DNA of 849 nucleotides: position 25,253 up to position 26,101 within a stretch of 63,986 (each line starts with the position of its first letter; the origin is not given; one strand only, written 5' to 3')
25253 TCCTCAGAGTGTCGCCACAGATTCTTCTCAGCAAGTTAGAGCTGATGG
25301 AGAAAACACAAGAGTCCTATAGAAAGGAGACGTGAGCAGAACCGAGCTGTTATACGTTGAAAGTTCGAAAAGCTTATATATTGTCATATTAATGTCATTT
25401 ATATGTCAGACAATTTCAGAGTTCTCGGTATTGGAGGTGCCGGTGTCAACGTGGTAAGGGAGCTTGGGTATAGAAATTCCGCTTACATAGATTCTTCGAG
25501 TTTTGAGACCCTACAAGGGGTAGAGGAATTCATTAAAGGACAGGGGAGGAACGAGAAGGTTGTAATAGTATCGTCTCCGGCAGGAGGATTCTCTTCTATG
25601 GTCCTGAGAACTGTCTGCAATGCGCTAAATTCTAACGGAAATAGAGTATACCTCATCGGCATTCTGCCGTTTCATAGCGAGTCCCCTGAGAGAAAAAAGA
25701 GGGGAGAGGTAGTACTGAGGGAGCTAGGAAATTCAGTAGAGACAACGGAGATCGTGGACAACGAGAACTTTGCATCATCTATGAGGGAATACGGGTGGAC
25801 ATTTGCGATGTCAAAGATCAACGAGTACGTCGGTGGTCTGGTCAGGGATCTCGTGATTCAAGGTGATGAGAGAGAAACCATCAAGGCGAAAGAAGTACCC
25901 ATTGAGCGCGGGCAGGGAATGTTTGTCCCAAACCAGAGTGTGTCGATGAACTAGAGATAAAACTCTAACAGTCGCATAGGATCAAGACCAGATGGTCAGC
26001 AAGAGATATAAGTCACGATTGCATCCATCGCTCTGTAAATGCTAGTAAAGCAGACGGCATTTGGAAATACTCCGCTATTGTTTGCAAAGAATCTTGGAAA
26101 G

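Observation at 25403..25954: Mini-FtsZ: tubulin/FtsZ N-domain-only protein with degenerate GTP-binding signature, next to orc1/cdc6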

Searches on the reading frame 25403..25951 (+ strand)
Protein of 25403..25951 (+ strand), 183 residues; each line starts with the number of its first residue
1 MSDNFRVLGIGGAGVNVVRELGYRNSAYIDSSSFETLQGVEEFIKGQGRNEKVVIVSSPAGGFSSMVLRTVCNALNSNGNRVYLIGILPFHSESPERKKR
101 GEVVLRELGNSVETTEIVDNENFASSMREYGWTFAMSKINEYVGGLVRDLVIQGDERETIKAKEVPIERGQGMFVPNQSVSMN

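Call 3: search_protein_families(library=pfam, proteins=[window:25403-25951:+], max_evalue=10)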
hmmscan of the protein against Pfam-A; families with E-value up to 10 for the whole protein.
window:25403-25951:+ (183 aa): 2 families
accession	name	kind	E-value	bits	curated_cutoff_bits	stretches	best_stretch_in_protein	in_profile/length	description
PF00091.31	Tubulin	-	3.3e-07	31.2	33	1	38-125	97-187/190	Tubulin/FtsZ family, GTPase domain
PF25199.1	nSTAND_NTPase5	-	0.1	12.9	34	1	45-85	35-76/145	Novel STAND NTPase 5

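Call 4: search_protein_families(library=ncbifam, proteins=[window:25403-25951:+], max_evalue=10)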
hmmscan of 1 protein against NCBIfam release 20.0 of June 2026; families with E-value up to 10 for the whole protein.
window:25403-25951:+ (183 aa): 1 family
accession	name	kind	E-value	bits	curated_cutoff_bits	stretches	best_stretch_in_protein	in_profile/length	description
TIGR00065.1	ftsZ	equivalog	0.00099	18.5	295.2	2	6-30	21-45/353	cell division protein FtsZ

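Call 5: search_solved_structures(query=window:25403-25951:+, max_evalue=10, show_alignments=3)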
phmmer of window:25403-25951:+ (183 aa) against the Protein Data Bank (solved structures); distinct sequences matched with E-value up to 10: 5.
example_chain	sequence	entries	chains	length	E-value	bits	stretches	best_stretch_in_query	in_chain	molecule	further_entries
1w5f_A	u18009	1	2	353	0.13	15.4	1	14-123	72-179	CELL DIVISION PROTEIN FTSZ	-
4e6e_A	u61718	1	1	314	0.19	14.8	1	36-125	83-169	Cell division protein ftsZ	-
4b45_A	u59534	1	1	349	0.3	14.2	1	11-159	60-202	CELL DIVISION PROTEIN FTSZ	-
2r6r_1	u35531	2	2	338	1.2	12.2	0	32-124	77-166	Cell division protein ftsZ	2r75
3heb_A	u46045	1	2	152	1.6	11.8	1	106-143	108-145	Response regulator receiver domain protein (CheY)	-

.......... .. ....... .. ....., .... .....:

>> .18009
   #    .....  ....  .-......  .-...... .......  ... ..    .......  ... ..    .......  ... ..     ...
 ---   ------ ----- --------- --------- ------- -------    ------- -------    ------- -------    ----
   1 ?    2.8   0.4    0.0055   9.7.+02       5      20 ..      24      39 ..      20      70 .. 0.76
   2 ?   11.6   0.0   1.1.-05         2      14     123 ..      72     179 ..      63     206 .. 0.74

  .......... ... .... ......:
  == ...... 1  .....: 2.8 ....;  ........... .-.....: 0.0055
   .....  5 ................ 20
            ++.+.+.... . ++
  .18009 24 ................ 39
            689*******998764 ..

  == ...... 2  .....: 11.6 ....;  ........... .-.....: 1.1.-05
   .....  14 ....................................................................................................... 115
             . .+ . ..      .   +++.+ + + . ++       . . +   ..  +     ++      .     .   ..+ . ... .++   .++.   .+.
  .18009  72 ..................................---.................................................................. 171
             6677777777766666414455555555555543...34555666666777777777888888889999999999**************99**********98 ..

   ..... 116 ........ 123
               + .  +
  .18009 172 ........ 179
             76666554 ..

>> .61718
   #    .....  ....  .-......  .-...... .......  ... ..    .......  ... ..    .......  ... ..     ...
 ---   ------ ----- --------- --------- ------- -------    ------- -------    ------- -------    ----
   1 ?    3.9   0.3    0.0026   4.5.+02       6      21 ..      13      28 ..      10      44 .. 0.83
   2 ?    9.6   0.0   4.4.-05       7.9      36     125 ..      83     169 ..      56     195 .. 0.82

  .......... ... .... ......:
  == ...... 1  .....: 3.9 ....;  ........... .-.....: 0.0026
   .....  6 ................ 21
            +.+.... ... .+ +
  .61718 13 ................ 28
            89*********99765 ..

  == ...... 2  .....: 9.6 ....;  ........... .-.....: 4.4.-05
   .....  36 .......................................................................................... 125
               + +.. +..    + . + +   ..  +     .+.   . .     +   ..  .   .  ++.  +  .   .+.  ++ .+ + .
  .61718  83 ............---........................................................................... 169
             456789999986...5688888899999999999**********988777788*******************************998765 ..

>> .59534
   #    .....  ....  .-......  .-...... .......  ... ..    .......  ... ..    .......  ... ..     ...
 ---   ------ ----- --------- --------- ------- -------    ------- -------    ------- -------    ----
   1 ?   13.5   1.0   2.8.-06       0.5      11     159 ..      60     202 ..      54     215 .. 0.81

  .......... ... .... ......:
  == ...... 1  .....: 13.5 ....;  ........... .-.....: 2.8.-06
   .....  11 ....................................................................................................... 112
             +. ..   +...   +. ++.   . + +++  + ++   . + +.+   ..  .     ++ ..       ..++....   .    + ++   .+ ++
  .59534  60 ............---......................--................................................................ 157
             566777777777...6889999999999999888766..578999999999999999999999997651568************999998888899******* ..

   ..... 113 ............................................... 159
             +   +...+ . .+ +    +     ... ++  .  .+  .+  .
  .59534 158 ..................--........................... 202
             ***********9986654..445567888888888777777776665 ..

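Call 6: find_homologous_proteins(query=window:25403-25951:+, max_evalue=0.001)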
Query window:25403-25951:+ (183 aa): 25 proteins with E <= 0.001 among 98 candidates.
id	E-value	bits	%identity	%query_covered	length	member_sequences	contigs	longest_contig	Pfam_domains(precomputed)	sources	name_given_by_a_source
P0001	5.2e-113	393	100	100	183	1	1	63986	PF00091.32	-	-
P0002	3.7e-90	318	81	100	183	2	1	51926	PF00091.32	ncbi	-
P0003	6.6e-67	243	63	100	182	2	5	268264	PF00091.32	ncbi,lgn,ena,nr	ncbi:MAG: hypothetical protein M0Z77_02145 [Thermoplasmatales archaeon]|nr:hypothetical protein [Can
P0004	5.3e-63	230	60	100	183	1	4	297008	PF00091.32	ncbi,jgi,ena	jgi:cell division GTPase FtsZ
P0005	2.5e-62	228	60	100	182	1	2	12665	PF00091.32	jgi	jgi:cell division GTPase FtsZ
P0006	5.2e-62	227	58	96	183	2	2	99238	PF00091.32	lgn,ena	-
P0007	6.8e-62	226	59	100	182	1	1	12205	PF00091.32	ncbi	-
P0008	7.6e-61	223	58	100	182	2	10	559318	PF00091.32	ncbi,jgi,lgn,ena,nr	ncbi:MAG: hypothetical protein M1161_03080 [Candidatus Thermoplasmatota archaeon]|jgi:cell division 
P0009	2.0e-60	222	57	100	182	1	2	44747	PF00091.32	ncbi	ncbi:MAG: hypothetical protein ACP5UZ_03115 [Thermoplasmata archaeon]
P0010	7.4e-60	220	56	100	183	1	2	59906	PF00091.32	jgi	jgi:cell division GTPase FtsZ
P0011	5.9e-59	217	66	81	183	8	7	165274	PF00091.32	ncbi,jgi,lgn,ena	ncbi:MAG: hypothetical protein AAE975_00010 [Thermoplasmatales archaeon]|jgi:cell division GTPase Ft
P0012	8.4e-59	216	54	100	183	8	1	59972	PF00091.32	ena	-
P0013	5.0e-58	214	56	100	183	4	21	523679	PF00091.32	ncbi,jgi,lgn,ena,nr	ncbi:MAG: hypothetical protein M1386_00110 [Candidatus Thermoplasmatota archaeon]|jgi:cell division 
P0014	2.4e-57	212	55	100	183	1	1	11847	PF00091.32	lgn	-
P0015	3.8e-56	208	58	91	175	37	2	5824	PF00091.32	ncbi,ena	-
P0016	4.6e-56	207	65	81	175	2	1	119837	PF00091.32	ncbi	-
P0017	5.1e-56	207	59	86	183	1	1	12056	PF00091.32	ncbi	ncbi:MAG: hypothetical protein QXU18_03180 [Thermoplasmatales archaeon]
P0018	5.3e-56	207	65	81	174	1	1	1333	PF00091.32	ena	-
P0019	9.2e-56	206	58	91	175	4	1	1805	PF00091.32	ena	-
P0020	2.2e-53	199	55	90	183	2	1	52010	PF00091.32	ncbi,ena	-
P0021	2.8e-49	185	55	83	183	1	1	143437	PF00091.32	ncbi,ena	-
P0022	7.9e-49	184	53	92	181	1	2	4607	PF00091.32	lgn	-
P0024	2.5e-39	153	46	91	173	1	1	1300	PF00091.32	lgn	-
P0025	3.0e-39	153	47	95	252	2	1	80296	PF00091.32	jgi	jgi:hypothetical protein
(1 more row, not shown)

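Call 10: search_solved_structures(query=A1, max_evalue=10, show_alignments=2)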
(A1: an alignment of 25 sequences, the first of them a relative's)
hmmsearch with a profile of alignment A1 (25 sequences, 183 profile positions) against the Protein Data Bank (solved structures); distinct sequences matched with E-value up to 10: 48.
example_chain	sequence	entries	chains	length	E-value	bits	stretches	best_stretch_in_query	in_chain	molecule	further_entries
1w5f_A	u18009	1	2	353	6.4e-06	29.3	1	50-150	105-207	CELL DIVISION PROTEIN FTSZ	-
22hq_A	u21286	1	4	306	0.00045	23.3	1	38-152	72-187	Cell division protein FtsZ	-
22hr_A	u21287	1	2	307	0.00046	23.3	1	38-152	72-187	Cell division protein FtsZ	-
2r6r_1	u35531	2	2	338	0.0021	21.1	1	44-153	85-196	Cell division protein ftsZ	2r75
5mn4_A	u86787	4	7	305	0.0034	20.5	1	38-150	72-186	Cell division protein FtsZ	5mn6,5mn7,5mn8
5h5h_A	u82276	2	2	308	0.0062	19.6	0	5-29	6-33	Cell division protein FtsZ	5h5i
7yop_A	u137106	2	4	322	0.0063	19.6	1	4-21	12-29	Cell division protein FtsZ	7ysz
8grw_A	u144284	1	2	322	0.0065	19.5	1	4-21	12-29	Cell division protein FtsZ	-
1w5e_A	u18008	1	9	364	0.0076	19.3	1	44-153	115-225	FTSZ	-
1w58_1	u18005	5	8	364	0.0076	19.3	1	44-153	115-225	CELL DIVISION PROTEIN FTSZ HOMOLOG 1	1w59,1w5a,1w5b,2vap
1fsz_A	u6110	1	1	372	0.0081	19.2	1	44-153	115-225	FTSZ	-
7ojd_A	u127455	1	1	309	0.011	18.8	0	38-150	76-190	Cell division protein FtsZ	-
6rvn_A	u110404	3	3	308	0.011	18.8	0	38-150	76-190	Cell division protein FtsZ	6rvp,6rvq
6rvm_A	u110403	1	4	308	0.011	18.8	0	38-150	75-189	Cell division protein FtsZ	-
6yd1_A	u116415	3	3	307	0.011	18.8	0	38-150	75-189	Cell division protein FtsZ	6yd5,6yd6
4b45_A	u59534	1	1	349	0.17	14.9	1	72-163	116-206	CELL DIVISION PROTEIN FTSZ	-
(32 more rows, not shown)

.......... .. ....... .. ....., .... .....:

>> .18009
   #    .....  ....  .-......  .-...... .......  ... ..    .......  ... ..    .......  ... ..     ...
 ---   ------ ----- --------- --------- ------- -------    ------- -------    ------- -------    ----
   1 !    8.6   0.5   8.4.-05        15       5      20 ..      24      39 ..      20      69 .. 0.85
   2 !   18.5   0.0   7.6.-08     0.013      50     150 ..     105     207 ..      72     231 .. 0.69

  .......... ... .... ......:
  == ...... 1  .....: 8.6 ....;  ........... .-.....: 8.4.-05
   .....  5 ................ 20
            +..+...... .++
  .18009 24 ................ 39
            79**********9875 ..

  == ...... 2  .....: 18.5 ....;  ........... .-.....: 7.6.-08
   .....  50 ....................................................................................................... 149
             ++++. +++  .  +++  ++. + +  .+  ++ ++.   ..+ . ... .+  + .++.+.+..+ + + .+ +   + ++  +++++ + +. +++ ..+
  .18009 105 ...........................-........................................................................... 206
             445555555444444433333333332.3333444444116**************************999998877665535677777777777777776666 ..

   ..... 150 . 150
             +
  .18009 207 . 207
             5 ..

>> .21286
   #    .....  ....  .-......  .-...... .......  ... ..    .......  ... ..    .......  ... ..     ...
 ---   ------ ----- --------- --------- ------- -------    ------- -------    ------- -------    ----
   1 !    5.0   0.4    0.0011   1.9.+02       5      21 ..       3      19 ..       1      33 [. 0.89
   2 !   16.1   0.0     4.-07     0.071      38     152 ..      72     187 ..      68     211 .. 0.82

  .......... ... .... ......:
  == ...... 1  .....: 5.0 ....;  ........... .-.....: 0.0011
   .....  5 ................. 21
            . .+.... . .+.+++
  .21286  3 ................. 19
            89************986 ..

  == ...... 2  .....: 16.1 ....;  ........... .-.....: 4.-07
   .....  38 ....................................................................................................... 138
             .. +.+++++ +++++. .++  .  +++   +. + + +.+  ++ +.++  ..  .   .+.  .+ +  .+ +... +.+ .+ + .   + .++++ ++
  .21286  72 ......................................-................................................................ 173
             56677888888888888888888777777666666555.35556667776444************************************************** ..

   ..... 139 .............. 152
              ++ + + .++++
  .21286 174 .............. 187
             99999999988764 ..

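Call 18: search_protein_representatives(alignment_id=A1)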
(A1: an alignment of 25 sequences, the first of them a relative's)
Query: 25 sequences, 183 profile positions. Proteins with E-value up to 0.001 (for the whole library): 207; up to 1e-10: 8; up to 1e-30: 5. The best 150 are listed.
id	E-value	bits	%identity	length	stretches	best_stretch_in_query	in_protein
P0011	2.8e-83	294.6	-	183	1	1-183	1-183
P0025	2.1e-68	246.1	-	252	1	1-178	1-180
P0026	1.5e-52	194.4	-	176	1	1-150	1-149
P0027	3.3e-41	157.4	-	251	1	1-168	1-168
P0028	9.6e-33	129.8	-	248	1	1-162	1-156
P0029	5.1e-27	111.2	-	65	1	1-65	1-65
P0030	1.2e-11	61.1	-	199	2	38-156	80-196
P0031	2.7e-11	59.9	-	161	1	3-154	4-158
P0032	1.1e-09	54.7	-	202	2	43-153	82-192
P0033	5.0e-09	52.5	-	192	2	38-153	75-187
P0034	1.9e-08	50.7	-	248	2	28-157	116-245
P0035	2.7e-08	50.1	-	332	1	41-162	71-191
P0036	2.8e-08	50.1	-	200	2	30-150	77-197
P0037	4.2e-08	49.5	-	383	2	37-153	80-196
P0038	9.3e-08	48.4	-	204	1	5-159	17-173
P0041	1.7e-07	47.6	-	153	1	1-152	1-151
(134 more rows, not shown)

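Call 20: predict_structure(alignment_id=A1)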
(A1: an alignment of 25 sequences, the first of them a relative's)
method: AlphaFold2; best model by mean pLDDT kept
length: 183 residues; sequences in the alignment: 25
mean_pLDDT: 78.6   pTM: 0.74
mean pLDDT of the five models: 78.6, 76.0, 76.0, 70.8, 61.9
residues with pLDDT >= 90: 65; 70-90: 81; 50-70: 7; < 50: 30
segments of 3 or more residues with pLDDT < 50: 156-183
pLDDT, mean of each block of 10 residues (from residue 1): 78 87 88 89 86 91 90 91 92 86 90 89 73 82 90 55 33 35 36
secondary structure, 60 per line:
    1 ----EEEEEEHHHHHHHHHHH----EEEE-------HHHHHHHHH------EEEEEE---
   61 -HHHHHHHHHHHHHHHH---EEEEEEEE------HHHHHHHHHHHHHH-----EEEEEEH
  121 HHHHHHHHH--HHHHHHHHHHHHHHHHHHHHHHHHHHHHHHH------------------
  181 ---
elements in order: E5-10 H11-21 E26-29 H37-45 E52-57 H62-77 E81-88 H95-108 E114-119 H120-129 H132-162

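Call 23: find_related_loci(query=A1, collection=genome_contigs, flank=6000)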
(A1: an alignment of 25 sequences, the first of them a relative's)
Query A1 (183 aa) in genome_contigs; peptide patterns used: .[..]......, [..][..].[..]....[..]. (x = any residue, [..] = any of these).
301 stretches matched a pattern; 19 encode a relative of the query (tblastn E <= 1e-3); 19 distinct loci.
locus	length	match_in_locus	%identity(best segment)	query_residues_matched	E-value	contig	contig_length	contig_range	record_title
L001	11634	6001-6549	81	1-183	8e-99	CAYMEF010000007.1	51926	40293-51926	MAG TPA_asm: uncultured Thermoplasmatales archaeon isolate SRP271791_co2_51 genome assembly, contig: NODE_61_length_5192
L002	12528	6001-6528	58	1-176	9e-71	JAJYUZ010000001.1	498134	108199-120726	MAG: Thermoplasmata archaeon isolate FK1.bin53 NODE_13_length_498134_cov_11.057288, whole genome shotgun sequence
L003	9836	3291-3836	59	1-183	2e-69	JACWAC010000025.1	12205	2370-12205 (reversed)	MAG: Thermoplasmatales archaeon isolate A_EUR_01 NODE_25_length_12205_cov_8.798354, whole genome shotgun sequence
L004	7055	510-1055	63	1-183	2e-64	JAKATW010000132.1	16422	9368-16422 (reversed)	MAG: Thermoplasmata archaeon isolate YP3.bin108 NODE_4348_length_16422_cov_1.46646, whole genome shotgun sequence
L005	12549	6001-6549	60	1-183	1e-62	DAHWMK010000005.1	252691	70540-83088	MAG TPA_asm: Thermoplasmatales archaeon isolate clean1374 k141_124948, whole genome shotgun sequence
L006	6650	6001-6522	57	1-166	2e-61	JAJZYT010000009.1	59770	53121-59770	MAG: Thermoplasmata archaeon isolate TL1-5.bin67 NODE_454_length_59770_cov_23.680935, whole genome shotgun sequence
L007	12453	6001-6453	62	1-151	1e-61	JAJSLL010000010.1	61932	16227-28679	MAG: Thermoplasmatales archaeon isolate IK54 184, whole genome shotgun sequence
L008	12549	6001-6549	51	1-183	2e-60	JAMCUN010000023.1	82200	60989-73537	MAG: Thermoplasmatota archaeon isolate FK_Sedi_A_Bin.125 NODE_455_length_82200_cov_4.11702, whole genome shotgun sequenc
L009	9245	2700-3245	58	1-183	2e-59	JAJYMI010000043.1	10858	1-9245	MAG: Thermoplasmata archaeon isolate DBS2-4.bin120 NODE_11114_length_10858_cov_3.7852, whole genome shotgun sequence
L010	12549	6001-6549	57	1-183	3e-58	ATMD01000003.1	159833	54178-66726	MAG: Thermoplasmatales archaeon I-plasma AMDU3_IPLC00003, whole genome shotgun sequence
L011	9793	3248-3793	57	1-183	2e-58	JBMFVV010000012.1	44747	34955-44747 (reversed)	MAG: Thermoplasmata archaeon isolate KM4364-01 NODE_12_length_44747_cov_245.225722, whole genome shotgun sequence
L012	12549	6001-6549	56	1-183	6e-56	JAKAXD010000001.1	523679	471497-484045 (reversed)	MAG: Thermoplasmata archaeon isolate YP5.bin4 NODE_4_length_523679_cov_221.923295, whole genome shotgun sequence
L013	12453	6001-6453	55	1-151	5e-55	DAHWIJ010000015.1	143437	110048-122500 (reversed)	MAG TPA_asm: Thermoplasmatales archaeon isolate clean190 k141_782689, whole genome shotgun sequence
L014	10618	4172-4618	50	1-150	2e-42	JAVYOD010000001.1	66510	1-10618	MAG: Thermoplasmatales archaeon isolate DRTY-1_201705_bins_28 DRTY-1_201705_bins_28_scaffold_1, whole genome shotgun seq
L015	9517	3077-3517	45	1-147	6e-33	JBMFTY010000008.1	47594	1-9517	MAG: Thermoplasmata archaeon isolate KM4347-25 NODE_8_length_47594_cov_13.698129, whole genome shotgun sequence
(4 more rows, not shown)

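Call 24: fold_search(model_id=the predicted structure, library=pdb)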
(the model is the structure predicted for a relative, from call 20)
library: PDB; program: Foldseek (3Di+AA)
matches with E <= 10: 1316; with E <= 0.001: 97
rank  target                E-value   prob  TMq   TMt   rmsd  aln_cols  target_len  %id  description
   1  1w5f_A                3.5e-07  1.00  0.67  0.41   5.7       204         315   18  FtsZ, T7 mutated, domain swapped (T. maritima) (released 2004-12-01)
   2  4kwe_B                7.4e-07  1.00  0.62  0.40   3.4       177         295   18  GDP-bound, double-stranded, curved FtsZ protofilament structure (released 2013-07-31)
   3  5xdv                  8.4e-07  1.00  0.66  0.41   3.3       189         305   15  Staphylococcus aureus FtsZ 12-316 G196S complexed with TXA6101 (released 2017-08-02)
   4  6rvn                  9.5e-07  1.00  0.66  0.41   3.0       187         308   16  aFtsz-GDP-Wat (released 2020-02-19)
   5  2r6r                  1.1e-06  1.00  0.64  0.38   3.3       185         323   16  Aquifex aeolicus FtsZ (released 2007-10-16)
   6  6kvq                  1.5e-06  1.00  0.66  0.41   3.2       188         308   15  S. aureus FtsZ in complex with BOFP (compound 3) (released 2020-01-15)
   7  7ohk                  1.5e-06  1.00  0.66  0.41   3.5       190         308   15  SaFtsZ complexed with GDP, BeF3- and Mg2+ (released 2022-03-02)
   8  7ojc                  1.7e-06  1.00  0.67  0.42   3.5       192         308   15  SaFtsZ(Q48A) complexed with GDP (released 2022-03-02)
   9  5zue                  1.8e-06  1.00  0.64  0.40   3.3       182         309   18  GTP-bound, double-stranded, curved FtsZ protofilament structure (released 2018-07-04)
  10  3vo8_B                1.9e-06  1.00  0.66  0.41   3.3       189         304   15  Staphylococcus aureus FtsZ GDP-form (released 2012-08-29)
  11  1ofu_A                2.3e-06  1.00  0.68  0.42   3.3       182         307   16  Crystal structure of SulA:FtsZ from Pseudomonas aeruginosa (released 2003-06-19)
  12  6ym1_A                2.4e-06  1.00  0.66  0.42   3.1       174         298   18  Mycobacterium tuberculosis FtsZ in complex with GDP (released 2021-04-14)
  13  6yd1                  2.4e-06  1.00  0.66  0.41   3.3       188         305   15  SaFtsZ-DFMBA (released 2021-07-28)
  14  5mn4                  2.8e-06  1.00  0.64  0.40   2.9       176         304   16  S. aureus FtsZ 12-316 F138A GDP Open form (1FOf) (released 2016-12-21)
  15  5h5h                  2.8e-06  1.00  0.66  0.41   2.9       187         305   16  Staphylococcus aureus FtsZ-GDP R29A mutant in T state (released 2017-05-24)
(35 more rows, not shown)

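Call 28: find_encoding_contigs(protein=P0025, flank=8000, max_places=3)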
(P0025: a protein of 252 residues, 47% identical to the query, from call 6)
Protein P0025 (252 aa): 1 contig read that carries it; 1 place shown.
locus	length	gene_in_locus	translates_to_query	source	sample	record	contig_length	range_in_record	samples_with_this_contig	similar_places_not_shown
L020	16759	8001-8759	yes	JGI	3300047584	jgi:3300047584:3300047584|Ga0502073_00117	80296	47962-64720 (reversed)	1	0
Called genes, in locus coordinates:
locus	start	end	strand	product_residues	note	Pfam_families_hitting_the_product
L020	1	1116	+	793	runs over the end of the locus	PF12705:PDDEXK_1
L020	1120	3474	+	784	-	PF00580:UvrD-helicase, PF01443:Viral_helicase1 (faint), PF13245:AAA_19, PF13361:UvrD_C, PF13538:UvrD_C_2 (faint)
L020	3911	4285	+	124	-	PF01638:HxlR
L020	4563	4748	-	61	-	PF06348:DUF1059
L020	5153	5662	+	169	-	PF00383:dCMP_cyt_deam_1, PF14437:MafB19-deam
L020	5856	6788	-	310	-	PF00248:Aldo_ket_red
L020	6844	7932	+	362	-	PF13191:AAA_16 (weak), PF09848:SLFN-g3_helicase (weak), PF13401:AAA_22, PF22703:Cdc6_lid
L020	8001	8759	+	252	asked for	PF00091:Tubulin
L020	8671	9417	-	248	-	PF00588:SpoU_methylase, PF09936:Methyltrn_RNA_4 (faint)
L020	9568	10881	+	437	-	PF08245:Mur_ligase_M, PF02875:Mur_ligase_C, PF27239:FOL3_C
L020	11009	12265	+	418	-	PF07693:KAP_NTPase (faint), PF13191:AAA_16 (weak), PF00004:AAA, PF13401:AAA_22 (weak), PF22606:Cdc6-ORC-like_ATPase_lid, PF22703:Cdc6_lid, PF09079:WHD_Cdc6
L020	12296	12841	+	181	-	PF13238:AAA_18, PF13207:AAA_17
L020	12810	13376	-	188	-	PF00117:GATase, PF07722:Peptidase_C26 (weak)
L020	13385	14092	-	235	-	PF01978:TrmB, PF11495:TrmB_EBD_N (weak)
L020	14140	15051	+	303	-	PF22082:TtuA_LIM_N, PF02540:NAD_synthase (weak), PF01171:ATP_bind_3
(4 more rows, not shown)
